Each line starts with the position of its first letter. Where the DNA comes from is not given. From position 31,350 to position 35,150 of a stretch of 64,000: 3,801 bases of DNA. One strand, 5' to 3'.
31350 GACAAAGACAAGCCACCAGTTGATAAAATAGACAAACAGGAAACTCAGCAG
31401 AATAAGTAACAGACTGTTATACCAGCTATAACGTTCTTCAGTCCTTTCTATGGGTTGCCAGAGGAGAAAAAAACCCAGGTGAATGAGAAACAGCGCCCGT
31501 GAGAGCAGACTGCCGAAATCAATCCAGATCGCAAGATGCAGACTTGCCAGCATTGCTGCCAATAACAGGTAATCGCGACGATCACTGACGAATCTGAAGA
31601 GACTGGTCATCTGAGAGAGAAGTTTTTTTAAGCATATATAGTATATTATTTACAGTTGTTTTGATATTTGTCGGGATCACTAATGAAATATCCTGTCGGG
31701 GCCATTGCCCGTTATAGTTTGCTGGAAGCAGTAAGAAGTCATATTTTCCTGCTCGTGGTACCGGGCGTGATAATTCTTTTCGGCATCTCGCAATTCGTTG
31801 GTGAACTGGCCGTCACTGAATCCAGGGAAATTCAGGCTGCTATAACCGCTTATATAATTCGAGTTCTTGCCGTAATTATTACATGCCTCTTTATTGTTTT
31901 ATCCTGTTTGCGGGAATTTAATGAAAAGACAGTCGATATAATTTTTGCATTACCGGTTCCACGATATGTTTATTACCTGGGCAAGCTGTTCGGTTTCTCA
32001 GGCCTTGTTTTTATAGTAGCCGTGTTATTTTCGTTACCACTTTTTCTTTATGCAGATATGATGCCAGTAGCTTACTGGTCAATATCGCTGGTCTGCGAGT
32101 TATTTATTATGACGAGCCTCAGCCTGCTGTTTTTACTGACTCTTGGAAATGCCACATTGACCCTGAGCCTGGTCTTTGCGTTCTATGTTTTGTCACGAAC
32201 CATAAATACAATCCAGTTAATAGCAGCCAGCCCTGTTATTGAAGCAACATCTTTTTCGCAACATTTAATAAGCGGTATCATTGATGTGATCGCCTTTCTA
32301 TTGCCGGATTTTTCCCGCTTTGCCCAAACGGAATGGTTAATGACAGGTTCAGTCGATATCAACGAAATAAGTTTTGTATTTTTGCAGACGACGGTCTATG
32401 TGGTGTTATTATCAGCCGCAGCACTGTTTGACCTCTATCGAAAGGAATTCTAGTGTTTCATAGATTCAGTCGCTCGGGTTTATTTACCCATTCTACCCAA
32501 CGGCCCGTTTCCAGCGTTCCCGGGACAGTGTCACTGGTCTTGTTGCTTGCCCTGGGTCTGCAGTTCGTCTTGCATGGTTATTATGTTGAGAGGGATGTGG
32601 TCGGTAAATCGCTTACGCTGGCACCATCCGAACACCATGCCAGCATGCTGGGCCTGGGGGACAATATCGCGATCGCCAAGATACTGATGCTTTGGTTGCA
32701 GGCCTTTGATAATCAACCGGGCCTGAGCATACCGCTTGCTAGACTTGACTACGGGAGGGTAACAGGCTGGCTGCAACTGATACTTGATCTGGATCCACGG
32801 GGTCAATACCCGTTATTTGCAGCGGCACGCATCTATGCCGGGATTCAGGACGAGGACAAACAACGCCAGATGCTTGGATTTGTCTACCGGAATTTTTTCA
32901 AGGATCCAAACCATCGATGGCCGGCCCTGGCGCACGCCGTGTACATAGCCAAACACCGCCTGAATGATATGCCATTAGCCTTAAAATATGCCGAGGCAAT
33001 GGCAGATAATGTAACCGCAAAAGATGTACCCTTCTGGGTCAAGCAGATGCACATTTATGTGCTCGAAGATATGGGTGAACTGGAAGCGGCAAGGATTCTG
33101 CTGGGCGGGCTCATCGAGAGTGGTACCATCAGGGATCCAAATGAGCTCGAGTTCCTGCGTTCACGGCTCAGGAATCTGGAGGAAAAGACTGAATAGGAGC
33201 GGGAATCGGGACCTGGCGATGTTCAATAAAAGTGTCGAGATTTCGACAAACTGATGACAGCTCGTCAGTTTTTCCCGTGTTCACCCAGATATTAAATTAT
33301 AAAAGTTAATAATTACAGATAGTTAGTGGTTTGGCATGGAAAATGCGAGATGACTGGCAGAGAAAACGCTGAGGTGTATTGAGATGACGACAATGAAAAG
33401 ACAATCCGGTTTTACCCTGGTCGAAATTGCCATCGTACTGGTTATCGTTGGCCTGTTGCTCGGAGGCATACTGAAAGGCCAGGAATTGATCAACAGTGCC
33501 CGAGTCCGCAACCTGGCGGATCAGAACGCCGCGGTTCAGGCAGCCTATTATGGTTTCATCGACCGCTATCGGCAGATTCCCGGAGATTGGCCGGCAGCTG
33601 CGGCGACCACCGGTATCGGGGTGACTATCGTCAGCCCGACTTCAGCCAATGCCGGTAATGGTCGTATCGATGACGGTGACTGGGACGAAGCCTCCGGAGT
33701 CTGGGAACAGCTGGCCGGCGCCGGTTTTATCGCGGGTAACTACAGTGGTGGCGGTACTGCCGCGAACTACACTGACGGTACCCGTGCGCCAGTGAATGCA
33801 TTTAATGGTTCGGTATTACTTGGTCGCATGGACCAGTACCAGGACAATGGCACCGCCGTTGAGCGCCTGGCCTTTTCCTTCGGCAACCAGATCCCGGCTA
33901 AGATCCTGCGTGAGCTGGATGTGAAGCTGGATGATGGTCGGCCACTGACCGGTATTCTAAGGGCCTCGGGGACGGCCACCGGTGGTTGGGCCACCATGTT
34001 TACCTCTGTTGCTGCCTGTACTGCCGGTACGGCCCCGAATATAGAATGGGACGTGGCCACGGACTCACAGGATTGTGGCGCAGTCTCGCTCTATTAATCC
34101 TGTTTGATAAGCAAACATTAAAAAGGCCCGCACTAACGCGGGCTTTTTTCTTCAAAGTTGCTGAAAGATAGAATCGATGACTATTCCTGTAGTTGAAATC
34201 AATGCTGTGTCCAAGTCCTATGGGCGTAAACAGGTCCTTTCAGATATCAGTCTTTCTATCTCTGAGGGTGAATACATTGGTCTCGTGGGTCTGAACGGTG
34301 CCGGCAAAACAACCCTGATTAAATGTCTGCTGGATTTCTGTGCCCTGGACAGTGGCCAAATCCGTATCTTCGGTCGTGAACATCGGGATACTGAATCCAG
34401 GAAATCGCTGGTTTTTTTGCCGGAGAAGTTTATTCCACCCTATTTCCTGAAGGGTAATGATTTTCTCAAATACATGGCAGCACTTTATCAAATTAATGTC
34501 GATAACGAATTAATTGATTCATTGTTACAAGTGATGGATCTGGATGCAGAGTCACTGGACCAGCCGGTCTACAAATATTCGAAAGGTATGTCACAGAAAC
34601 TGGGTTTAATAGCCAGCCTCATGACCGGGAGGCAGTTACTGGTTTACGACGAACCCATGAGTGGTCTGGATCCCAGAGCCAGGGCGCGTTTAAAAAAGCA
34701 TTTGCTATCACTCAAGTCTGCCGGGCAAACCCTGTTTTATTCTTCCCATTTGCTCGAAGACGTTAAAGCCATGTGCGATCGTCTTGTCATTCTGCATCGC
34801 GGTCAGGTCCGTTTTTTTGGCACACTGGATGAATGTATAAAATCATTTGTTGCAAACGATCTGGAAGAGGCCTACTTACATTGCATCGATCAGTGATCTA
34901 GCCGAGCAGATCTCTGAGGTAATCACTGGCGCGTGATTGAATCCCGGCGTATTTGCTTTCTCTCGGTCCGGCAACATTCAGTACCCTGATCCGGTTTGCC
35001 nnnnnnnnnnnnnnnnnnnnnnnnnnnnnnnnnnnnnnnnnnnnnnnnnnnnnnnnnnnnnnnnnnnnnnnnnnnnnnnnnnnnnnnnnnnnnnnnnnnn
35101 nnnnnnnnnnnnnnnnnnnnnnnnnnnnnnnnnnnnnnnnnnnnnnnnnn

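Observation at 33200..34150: Stand-alone major pilin gene with an exact sigma-54 -24/-12 promoter and its own terminator, separate from the assembly operon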

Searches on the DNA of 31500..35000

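Call 40: search_rna_families(source=window, start=31500, end=35000, threshold=evalue, max_evalue=1)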
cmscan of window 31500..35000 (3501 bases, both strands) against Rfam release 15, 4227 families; matches with E-value up to 1: 2.
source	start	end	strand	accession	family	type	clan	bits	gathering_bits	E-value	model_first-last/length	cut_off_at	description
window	34068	34151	+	RF00513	Trp_leader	Cis-reg; leader;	-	33.2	41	0.00036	1-100/100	no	Tryptophan operon leader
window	34068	34149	+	RF00512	Leu_leader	Cis-reg; leader;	-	20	50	0.77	1-148/148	no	Leucine operon leader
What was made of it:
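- Tried and rejected: Rfam: only a sub-threshold Trp_leader hit on the terminator hairpin, judged an artefact (call 40).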
